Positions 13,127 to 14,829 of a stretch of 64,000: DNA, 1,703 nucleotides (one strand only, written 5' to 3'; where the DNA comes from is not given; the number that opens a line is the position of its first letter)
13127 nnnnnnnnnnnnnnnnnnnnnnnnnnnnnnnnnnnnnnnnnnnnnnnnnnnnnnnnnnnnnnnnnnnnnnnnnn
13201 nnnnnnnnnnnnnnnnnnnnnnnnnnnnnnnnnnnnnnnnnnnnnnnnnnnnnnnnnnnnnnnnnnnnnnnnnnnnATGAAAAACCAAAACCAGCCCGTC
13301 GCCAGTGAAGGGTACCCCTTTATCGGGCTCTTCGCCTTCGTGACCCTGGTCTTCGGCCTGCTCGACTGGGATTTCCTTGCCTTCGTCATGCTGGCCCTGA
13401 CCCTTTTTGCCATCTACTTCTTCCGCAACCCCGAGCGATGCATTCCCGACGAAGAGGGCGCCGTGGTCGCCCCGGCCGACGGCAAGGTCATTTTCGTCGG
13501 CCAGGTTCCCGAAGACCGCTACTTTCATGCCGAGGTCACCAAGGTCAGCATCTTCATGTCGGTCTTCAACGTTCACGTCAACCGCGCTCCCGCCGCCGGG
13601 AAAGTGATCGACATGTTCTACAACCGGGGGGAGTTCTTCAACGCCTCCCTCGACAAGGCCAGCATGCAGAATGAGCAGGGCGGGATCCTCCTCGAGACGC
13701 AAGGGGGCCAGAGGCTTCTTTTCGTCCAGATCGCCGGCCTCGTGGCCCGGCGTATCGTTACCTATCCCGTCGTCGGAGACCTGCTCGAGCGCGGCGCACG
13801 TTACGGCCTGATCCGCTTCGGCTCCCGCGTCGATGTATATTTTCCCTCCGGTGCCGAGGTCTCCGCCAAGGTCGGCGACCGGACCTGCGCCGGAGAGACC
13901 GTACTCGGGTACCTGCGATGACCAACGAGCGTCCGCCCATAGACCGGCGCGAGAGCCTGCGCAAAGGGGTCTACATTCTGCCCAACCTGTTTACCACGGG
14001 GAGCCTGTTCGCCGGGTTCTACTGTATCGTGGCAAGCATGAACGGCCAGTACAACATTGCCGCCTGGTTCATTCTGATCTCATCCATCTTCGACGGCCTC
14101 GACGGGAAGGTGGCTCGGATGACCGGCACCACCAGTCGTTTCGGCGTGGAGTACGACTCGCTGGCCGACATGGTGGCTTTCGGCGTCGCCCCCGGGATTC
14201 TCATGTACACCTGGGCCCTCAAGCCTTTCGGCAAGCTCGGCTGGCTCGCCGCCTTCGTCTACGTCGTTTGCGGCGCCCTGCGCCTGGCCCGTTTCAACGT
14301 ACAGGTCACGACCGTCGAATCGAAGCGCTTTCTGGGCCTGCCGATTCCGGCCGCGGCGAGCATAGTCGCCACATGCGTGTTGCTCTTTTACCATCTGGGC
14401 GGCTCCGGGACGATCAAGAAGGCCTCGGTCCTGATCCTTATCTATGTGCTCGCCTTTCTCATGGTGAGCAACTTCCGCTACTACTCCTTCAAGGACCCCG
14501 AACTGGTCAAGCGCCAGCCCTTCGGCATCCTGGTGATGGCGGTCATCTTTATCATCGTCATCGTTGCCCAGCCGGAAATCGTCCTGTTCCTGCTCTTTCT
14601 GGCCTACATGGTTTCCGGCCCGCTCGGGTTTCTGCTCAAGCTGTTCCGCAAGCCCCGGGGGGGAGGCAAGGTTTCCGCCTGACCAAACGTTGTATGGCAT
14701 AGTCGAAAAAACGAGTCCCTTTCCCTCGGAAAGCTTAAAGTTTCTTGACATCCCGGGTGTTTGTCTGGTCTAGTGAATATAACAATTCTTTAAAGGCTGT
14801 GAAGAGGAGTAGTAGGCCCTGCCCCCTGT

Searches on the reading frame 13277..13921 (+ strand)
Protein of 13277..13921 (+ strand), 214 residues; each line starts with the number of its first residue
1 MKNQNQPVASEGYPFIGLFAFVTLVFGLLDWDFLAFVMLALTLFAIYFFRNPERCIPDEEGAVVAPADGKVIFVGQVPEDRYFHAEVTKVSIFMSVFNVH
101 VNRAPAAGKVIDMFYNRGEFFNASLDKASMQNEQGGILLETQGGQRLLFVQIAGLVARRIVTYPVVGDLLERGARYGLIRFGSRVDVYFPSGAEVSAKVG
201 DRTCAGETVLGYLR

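Call 7: search_protein_families(library=pfam, proteins=[window:13277-13918:+], max_evalue=10)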
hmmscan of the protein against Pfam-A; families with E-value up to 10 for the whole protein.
window:13277-13918:+ (214 aa): 2 families
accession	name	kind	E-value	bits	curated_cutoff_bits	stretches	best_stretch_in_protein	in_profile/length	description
PF02666.20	PS_Dcarbxylase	-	3.6e-44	151.3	22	1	42-210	2-197/198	Phosphatidylserine decarboxylase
PF13567.11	DUF4131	-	0.07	13.3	31.6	1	15-83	11-79/165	Domain of unknown function (DUF4131)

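Call 8: search_protein_families(library=ncbifam, proteins=[window:13277-13918:+], max_evalue=1)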
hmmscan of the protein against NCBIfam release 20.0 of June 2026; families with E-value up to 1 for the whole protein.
window:13277-13918:+ (214 aa): 15 families
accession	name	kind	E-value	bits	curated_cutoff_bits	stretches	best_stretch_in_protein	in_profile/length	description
NF003678.0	PRK05305.1-2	equivalog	4.9e-85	284.2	225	1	1-213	1-217/218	phosphatidylserine decarboxylase family protein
NF003677.0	PRK05305.1-1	equivalog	1.5e-73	246.9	315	1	2-211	8-218/232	phosphatidylserine decarboxylase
NF003679.0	PRK05305.1-3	equivalog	5e-71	238.9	252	1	3-213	22-233/234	phosphatidylserine decarboxylase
NF003680.0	PRK05305.1-5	equivalog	1.1e-68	230.8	262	1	7-213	8-214/217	phosphatidylserine decarboxylase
TIGR00164.2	AS_decarb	equivalog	5.1e-60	202.4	230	1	12-210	6-208/215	archaetidylserine decarboxylase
NF003681.0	PRK05305.2-1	equivalog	7.1e-60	202.3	377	1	8-211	11-216/231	phosphatidylserine decarboxylase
NF003685.0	PRK05305.2-5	equivalog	4.3e-57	192.6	183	1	9-210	3-190/198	phosphatidylserine decarboxylase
NF003682.0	PRK05305.2-2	equivalog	3.4e-56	190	284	1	20-212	21-211/212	phosphatidylserine decarboxylase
NF003684.0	PRK05305.2-4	equivalog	2.4e-52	177.7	317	1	8-213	9-214/228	phosphatidylserine decarboxylase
NF003683.0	PRK05305.2-3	equivalog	2e-47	161.2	244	1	18-210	16-200/204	phosphatidylserine decarboxylase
NF038088.1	anchor_synt_D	exception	1.4e-38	132.4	240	1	19-210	11-192/194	protein sorting system archaetidylserine decarboxylase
TIGR00163.1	PS_decarb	equivalog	0.025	13.7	111.75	1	50-86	24-60/243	archaetidylserine decarboxylase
NF002853.0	PRK03140.1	equivalog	0.045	13.1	307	1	49-93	67-111/262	phosphatidylserine decarboxylase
TIGR02650.1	RNase_Z_T_toga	equivalog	0.12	11.5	507.05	1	40-119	6-82/277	ribonuclease Z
NF010604.0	PRK14000.1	equivalog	0.16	11.6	342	1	58-109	36-91/185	K(+)-transporting ATPase subunit C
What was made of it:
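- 13277..13921 (+): psd (phosphatidylserine decarboxylase), the right neighbour of the relic. NF003678 at 284 bits (cutoff 225) (call 8)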

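Call 9: find_encoding_contigs(protein=window:13277-13921:+, flank=10000, max_places=10)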
Protein window:13277-13921:+ (214 aa): 2 contigs read that carry it; 2 places shown.
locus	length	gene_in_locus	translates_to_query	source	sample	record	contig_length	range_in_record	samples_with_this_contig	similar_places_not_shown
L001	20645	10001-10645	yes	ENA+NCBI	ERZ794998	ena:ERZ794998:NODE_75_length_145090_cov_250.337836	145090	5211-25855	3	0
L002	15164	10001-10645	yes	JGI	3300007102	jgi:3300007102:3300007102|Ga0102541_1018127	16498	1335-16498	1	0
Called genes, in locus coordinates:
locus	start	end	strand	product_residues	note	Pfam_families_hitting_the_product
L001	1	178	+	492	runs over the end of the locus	PF07991:KARI_N, PF01450:KARI_C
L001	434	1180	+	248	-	PF01255:Prenyltransf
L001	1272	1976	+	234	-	PF01148:CTP_transf_1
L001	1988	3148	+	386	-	PF02670:DXP_reductoisom, PF08436:DXP_redisom_C, PF13288:DXPR_C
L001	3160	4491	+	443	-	PF02163:Peptidase_M50, PF13180:PDZ_2 (weak), PF00595:PDZ (faint), PF17820:PDZ_6, PF21558:Pept_S41_N_bact (faint), PF14685:PDZ_Tricorn (faint), PF13180:PDZ_2 (weak), PF17820:PDZ_6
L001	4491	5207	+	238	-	PF00814:TsaD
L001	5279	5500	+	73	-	PF04325:DUF465 (weak)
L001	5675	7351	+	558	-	PF00920:ILVD_EDD_N, PF24877:ILV_EDD_C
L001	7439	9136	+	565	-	PF02776:TPP_enzyme_N, PF00205:TPP_enzyme_M, PF02775:TPP_enzyme_C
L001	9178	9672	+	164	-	PF01842:ACT, PF22629:ACT_AHAS_ss, PF13710:ACT_5, PF10369:ALS_ss_C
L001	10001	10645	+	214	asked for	PF02666:PS_Dcarbxylase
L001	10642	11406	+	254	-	PF01066:CDP-OH_P_transf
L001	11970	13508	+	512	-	PF00682:HMGL-like, PF22617:HCS_D2, PF08502:LeuA_dimer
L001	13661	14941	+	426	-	PF00330:Aconitase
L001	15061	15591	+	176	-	PF00694:Aconitase_C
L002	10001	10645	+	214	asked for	PF02666:PS_Dcarbxylase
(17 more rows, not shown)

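Call 11: find_related_loci(query=window:13277-13918:+, collection=genome_contigs, flank=10000)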
Query window:13277-13918:+ (214 aa) in genome_contigs; peptide patterns used: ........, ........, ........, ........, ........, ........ (x = any residue, [..] = any of these).
199 stretches matched a pattern; 45 encode a relative of the query (tblastn E <= 1e-3); 45 distinct loci.
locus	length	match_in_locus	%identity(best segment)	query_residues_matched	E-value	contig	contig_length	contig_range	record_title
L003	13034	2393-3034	80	1-214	2e-115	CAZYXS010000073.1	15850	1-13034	MAG TPA_asm: uncultured Desulfuromonadales bacterium isolate SRP257756_co1_189 genome assembly, contig: NODE_3229_length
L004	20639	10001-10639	84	1-213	2e-112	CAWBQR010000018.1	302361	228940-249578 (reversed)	MAG: uncultured delta proteobacterium isolate MFD01721.bin.3.164 genome assembly, contig: contig_51089, whole genome sho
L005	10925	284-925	75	1-214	2e-108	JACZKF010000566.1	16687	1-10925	MAG: Desulfuromonadales bacterium isolate MAG38 geobacteraceae_2_contig_1377163, whole genome shotgun sequence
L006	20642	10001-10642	74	1-214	2e-106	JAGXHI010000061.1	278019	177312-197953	MAG: Desulfuromonadales bacterium isolate LH_M59 k141_1574928, whole genome shotgun sequence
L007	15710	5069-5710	72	1-214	3e-102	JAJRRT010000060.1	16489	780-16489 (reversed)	MAG: Deltaproteobacteria bacterium isolate Dive100_bin3.49 k141_616414, whole genome shotgun sequence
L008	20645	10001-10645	73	1-214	4e-102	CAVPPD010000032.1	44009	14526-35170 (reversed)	MAG: uncultured delta proteobacterium isolate MFD09779.bin.2.211 genome assembly, contig: contig_91125, whole genome sho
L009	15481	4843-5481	72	1-213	4e-102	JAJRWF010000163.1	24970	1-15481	MAG: Deltaproteobacteria bacterium isolate Dive96_bin2.157 k141_4007939, whole genome shotgun sequence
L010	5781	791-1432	75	1-214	2e-101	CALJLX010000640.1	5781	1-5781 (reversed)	MAG TPA_asm: uncultured Desulfuromonas sp. isolate SRR6007446_bin.72_CONCOCT_v1.1_MAG genome assembly, contig: ERZ724100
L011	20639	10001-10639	69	1-213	4e-101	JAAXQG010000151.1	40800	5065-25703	MAG: Desulfuromonadales bacterium isolate MAG-BB-08 scaffold_28, whole genome shotgun sequence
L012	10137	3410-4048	67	1-213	9e-101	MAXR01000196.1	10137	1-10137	MAG: Desulfuromonadales bacterium C00003068 5datasets_contig_515001, whole genome shotgun sequence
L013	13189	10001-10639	73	1-213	1e-100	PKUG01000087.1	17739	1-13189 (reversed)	MAG: Desulfuromonas sp. isolate BM522 sc_3064, whole genome shotgun sequence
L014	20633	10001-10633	68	1-211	5e-100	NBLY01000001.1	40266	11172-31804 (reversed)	MAG: Desulfobacteraceae bacterium 4572_35.2 ex4572_35.2_scaffold_676, whole genome shotgun sequence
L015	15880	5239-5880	72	1-214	2e-99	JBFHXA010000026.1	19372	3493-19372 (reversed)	MAG: Trichloromonas sp. isolate Mix_sand09.2021.07.Z.44 k141_622848_length_19372_cov_11.6308, whole genome shotgun seque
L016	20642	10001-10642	75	1-214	3e-99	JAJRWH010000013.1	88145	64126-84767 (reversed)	MAG: Deltaproteobacteria bacterium isolate Dive96_bin2.167 k141_632067, whole genome shotgun sequence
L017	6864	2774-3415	73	1-214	3e-99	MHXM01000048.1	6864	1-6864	MAG: Desulfuromonadaceae bacterium GWC2_58_13 gwc2_scaffold_16099, whole genome shotgun sequence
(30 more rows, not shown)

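Call 32: find_homologous_proteins(query=L003:1295-2308:+, max_evalue=1e-100)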
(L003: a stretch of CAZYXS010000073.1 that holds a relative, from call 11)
Query L003:1295-2308:+ (338 aa): 7984 proteins with E <= 1e-100 among 8000 candidates; the best 120 are listed.
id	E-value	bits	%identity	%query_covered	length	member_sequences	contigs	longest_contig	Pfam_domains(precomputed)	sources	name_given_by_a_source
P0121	1.5e-222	755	100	100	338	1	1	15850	PF01450.26,PF03446.22,PF02826.26,PF03807.24,PF07991.19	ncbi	-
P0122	9.8e-217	736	96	100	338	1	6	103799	PF01450.26,PF02826.26,PF03807.24,PF07991.19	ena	-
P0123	2.9e-216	735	96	100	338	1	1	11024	PF01450.26,PF03446.22,PF02826.26,PF03807.24,PF07991.19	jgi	jgi:ketol-acid reductoisomerase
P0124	4.4e-216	734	96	100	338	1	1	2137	PF01450.26,PF03446.22,PF02826.26,PF03807.24,PF07991.19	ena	-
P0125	1.1e-215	733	97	100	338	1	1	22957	PF01450.26,PF03446.22,PF02826.26,PF03807.24,PF07991.19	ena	-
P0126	2.7e-215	731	96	100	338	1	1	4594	PF01450.26,PF03446.22,PF02826.26,PF03807.24,PF07991.19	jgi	jgi:ketol-acid reductoisomerase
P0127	3.8e-215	731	95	100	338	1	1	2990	PF01450.26,PF02826.26,PF03807.24,PF07991.19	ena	-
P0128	1.1e-213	726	95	100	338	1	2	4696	PF01450.26,PF03446.22,PF02826.26,PF03807.24,PF07991.19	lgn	-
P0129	1.3e-213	726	95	100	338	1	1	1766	PF01450.26,PF02826.26,PF03807.24,PF07991.19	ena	-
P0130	1.7e-213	726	95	100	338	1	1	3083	PF01450.26,PF02826.26,PF03807.24,PF07991.19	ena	-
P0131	2.4e-213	725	95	100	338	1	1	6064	PF01450.26,PF02826.26,PF03807.24,PF07991.19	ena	-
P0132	1.1e-212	723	94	100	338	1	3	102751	PF01450.26,PF02826.26,PF03807.24,PF07991.19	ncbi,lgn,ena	ncbi:MAG: ketol-acid reductoisomerase [Trichloromonadaceae bacterium]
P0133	2.4e-212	722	94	100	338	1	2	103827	PF01450.26,PF03446.22,PF02826.26,PF03807.24,PF07991.19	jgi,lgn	-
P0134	2.8e-212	722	94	100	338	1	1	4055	PF01450.26,PF03446.22,PF02826.26,PF03807.24,PF07991.19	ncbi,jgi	-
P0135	1.2e-207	706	91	100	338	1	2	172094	PF01450.26,PF03446.22,PF02826.26,PF03807.24,PF07991.19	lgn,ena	-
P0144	1.0e-204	697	91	100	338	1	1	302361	PF01450.26,PF02826.26,PF03807.24,PF07991.19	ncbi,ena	-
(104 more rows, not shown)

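Call 43: find_encoding_contigs(protein=P0144, flank=10000, max_places=2)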
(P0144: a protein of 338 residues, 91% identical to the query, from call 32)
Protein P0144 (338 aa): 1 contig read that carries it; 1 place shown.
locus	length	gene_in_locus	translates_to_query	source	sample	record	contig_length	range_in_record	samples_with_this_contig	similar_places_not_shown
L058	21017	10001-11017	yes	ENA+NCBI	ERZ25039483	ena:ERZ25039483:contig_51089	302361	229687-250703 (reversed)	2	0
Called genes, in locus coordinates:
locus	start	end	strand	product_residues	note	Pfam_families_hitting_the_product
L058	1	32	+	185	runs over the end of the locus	PF01765:RRF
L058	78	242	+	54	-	PF00037:Fer4, PF12797:Fer4_2 (faint), PF13237:Fer4_10 (weak), PF13534:Fer4_17 (faint), PF14697:Fer4_21, PF13187:Fer4_9, PF12838:Fer4_7, PF00037:Fer4 (weak), +6 more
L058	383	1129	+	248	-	PF01255:Prenyltransf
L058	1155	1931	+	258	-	PF01148:CTP_transf_1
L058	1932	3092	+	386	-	PF02670:DXP_reductoisom, PF08436:DXP_redisom_C, PF13288:DXPR_C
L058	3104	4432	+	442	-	PF02163:Peptidase_M50, PF17820:PDZ_6 (weak), PF21558:Pept_S41_N_bact (faint), PF14685:PDZ_Tricorn (faint), PF00595:PDZ (weak), PF13180:PDZ_2, PF17820:PDZ_6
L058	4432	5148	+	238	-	PF00814:TsaD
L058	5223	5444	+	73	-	PF04325:DUF465 (weak)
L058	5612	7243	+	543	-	PF00920:ILVD_EDD_N, PF24877:ILV_EDD_C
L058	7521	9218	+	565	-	PF02776:TPP_enzyme_N, PF00205:TPP_enzyme_M, PF02775:TPP_enzyme_C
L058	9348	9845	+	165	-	PF01842:ACT, PF22629:ACT_AHAS_ss, PF13710:ACT_5, PF10369:ALS_ss_C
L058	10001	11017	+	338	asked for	PF02826:2-Hacid_dh_C (weak), PF03807:F420_oxidored (weak), PF07991:KARI_N, PF01450:KARI_C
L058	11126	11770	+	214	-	PF02666:PS_Dcarbxylase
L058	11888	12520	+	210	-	PF01066:CDP-OH_P_transf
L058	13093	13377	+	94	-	PF00682:HMGL-like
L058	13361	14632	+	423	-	PF00682:HMGL-like, PF22617:HCS_D2, PF08502:LeuA_dimer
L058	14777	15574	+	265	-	PF00330:Aconitase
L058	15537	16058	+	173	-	PF00330:Aconitase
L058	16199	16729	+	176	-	PF00694:Aconitase_C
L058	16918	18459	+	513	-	PF02321:OEP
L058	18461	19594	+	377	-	PF25917:BSH_RND, PF25973:BSH_CzcB (weak), PF25876:HH_MFP_RND, PF25944:Beta-barrel_RND, PF25954:Beta-barrel_RND_2 (weak), PF25967:RND-MFP_C, PF25989:YknX_C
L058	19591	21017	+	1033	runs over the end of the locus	PF00873:ACR_tran, PF02355:SecD_SecF_C (faint), PF03176:MMPL (faint)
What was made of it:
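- Its fdx|uppS gap is only 140 bp (call 43).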

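Call 44: find_encoding_contigs(protein=P0122, flank=10000, max_places=4)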
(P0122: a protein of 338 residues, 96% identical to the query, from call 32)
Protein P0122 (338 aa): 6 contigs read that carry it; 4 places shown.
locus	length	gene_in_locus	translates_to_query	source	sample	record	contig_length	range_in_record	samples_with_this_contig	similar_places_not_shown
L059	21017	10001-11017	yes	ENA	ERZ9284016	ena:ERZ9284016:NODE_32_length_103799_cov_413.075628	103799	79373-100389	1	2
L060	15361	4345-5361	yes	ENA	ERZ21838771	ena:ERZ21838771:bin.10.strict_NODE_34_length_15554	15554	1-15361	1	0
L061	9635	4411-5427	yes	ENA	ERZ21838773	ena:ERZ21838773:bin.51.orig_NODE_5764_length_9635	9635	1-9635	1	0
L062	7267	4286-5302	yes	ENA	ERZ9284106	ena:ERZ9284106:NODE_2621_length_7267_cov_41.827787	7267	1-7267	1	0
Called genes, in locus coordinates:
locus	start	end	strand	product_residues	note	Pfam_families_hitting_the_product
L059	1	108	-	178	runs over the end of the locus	PF20232:T6SS_FHA_C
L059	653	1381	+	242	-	PF01255:Prenyltransf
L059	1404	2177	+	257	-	PF01148:CTP_transf_1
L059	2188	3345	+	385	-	PF02670:DXP_reductoisom, PF08436:DXP_redisom_C, PF13288:DXPR_C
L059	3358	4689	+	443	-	PF02163:Peptidase_M50, PF17820:PDZ_6 (weak), PF21558:Pept_S41_N_bact (faint), PF14685:PDZ_Tricorn (faint), PF00595:PDZ (weak), PF13180:PDZ_2, PF17820:PDZ_6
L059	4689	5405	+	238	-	PF00814:TsaD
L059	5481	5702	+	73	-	PF04325:DUF465 (weak)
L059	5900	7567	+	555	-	PF00920:ILVD_EDD_N, PF24877:ILV_EDD_C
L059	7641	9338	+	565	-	PF02776:TPP_enzyme_N, PF00205:TPP_enzyme_M, PF02775:TPP_enzyme_C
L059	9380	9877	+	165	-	PF01842:ACT, PF22629:ACT_AHAS_ss, PF13710:ACT_5, PF10369:ALS_ss_C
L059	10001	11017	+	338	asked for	PF02826:2-Hacid_dh_C (weak), PF03807:F420_oxidored (weak), PF07991:KARI_N, PF01450:KARI_C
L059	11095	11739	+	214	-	PF02666:PS_Dcarbxylase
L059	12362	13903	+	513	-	PF00682:HMGL-like, PF22617:HCS_D2, PF08502:LeuA_dimer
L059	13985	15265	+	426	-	PF00330:Aconitase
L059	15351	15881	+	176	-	PF00694:Aconitase_C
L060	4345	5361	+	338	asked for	PF02826:2-Hacid_dh_C (weak), PF03807:F420_oxidored (weak), PF07991:KARI_N, PF01450:KARI_C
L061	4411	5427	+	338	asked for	PF02826:2-Hacid_dh_C (weak), PF03807:F420_oxidored (weak), PF07991:KARI_N, PF01450:KARI_C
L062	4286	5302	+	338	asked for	PF02826:2-Hacid_dh_C (weak), PF03807:F420_oxidored (weak), PF07991:KARI_N, PF01450:KARI_C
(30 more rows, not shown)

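Call 46: find_related_loci(query=window:13277-13918:+, collection=metagenome_contigs, flank=4000)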
Query window:13277-13918:+ (214 aa) in metagenome_contigs; peptide patterns used: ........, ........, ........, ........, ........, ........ (x = any residue, [..] = any of these).
266 stretches matched a pattern; 46 encode a relative of the query (tblastn E <= 1e-3); 46 distinct loci.
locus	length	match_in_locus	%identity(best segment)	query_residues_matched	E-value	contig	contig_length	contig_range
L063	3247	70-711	80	1-214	1e-119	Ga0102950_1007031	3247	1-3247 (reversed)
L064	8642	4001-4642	78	1-214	8e-115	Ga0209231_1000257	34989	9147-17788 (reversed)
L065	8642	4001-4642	78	1-214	7e-111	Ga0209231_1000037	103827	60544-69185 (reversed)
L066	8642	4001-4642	80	1-214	4e-108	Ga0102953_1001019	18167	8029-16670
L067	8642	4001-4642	76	1-214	9e-108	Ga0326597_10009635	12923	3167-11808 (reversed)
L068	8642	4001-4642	75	1-214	1e-107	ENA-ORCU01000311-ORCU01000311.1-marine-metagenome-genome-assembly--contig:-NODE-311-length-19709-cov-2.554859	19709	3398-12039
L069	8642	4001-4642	75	1-214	7e-107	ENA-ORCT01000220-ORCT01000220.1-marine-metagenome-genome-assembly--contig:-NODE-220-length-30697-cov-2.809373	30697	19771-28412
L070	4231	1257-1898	77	1-214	1e-103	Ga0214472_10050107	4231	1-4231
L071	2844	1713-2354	75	1-214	9e-105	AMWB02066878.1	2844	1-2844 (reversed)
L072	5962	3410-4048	67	1-213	3e-101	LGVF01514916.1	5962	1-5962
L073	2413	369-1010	74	1-214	1e-104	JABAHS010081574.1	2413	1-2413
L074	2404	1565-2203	77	1-213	8e-105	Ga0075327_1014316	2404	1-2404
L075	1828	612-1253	74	1-214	1e-106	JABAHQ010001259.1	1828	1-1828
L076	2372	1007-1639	72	1-211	4e-104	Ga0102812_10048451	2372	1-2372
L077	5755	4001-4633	68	1-211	1e-99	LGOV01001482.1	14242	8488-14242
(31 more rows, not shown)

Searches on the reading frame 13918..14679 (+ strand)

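Call 8: search_protein_families(library=ncbifam, proteins=[window:13918-14679:+], max_evalue=1)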
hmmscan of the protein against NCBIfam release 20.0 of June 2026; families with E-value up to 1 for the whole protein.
window:13918-14679:+ (254 aa): 14 families
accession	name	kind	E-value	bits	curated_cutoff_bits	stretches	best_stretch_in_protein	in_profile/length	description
NF038087.1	arch_ser_synth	exception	4.5e-44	150.7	240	1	21-232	6-215/216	archaetidylserine synthase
TIGR00473.1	pssA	equivalog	3.7e-42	144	107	1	27-188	2-152/153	CDP-diacylglycerol--serine O-phosphatidyltransferase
TIGR04217.1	archae_ser_T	exception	3.5e-35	121.8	200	1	20-233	8-215/221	archaetidylserine synthase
NF038086.1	anchor_synt_A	exception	1.5e-20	74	200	1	27-236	15-219/222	protein sorting system archaetidylserine synthase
NF040950.1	archin_ph_syn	equivalog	6.5e-12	45.7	180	1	19-90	23-95/191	archaetidylinositol phosphate synthase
NF045883.1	PIPSynth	equivalog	4.8e-08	32.9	170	1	22-119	25-124/197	phosphatidylinositol phosphate synthase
NF041135.1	IPPtranDIPPsyn_Thcocales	equivalog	1.1e-07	31.3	580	1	19-104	249-333/419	bifunctional L-myo-inositol-1-phosphate cytidylyltransferase/CDP-L-myo-inositol myo-inositolphosphotransferase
TIGR00560.1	pgsA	equivalog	2.5e-06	28.1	109.1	1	45-192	33-175/183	CDP-diacylglycerol--glycerol-3-phosphate 3-phosphatidyltransferase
NF052561.1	PIPSynBT1523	equivalog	1e-05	25.4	350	1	44-89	56-104/232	hypothetical protein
NF045886.1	PhCholSynLeg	equivalog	0.0005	19.7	440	1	23-192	20-183/250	phosphatidylcholine synthase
NF053678.1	ClpnSynClsA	equivalog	0.0014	18.9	240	1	20-85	4-70/180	cardiolipin synthase ClsA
NF045885.1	PhCholSynBorr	equivalog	0.0019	18.1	400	1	24-221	14-204/234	phosphatidylcholine synthase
NF045884.1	PhCholSynAgro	equivalog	0.0049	16.8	350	1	25-185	16-170/235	phosphatidylcholine synthase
NF008090.0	PRK10832.1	equivalog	0.062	13.4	304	1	46-92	33-79/182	CDP-diacylglycerol--glycerol-3-phosphate 3-phosphatidyltransferase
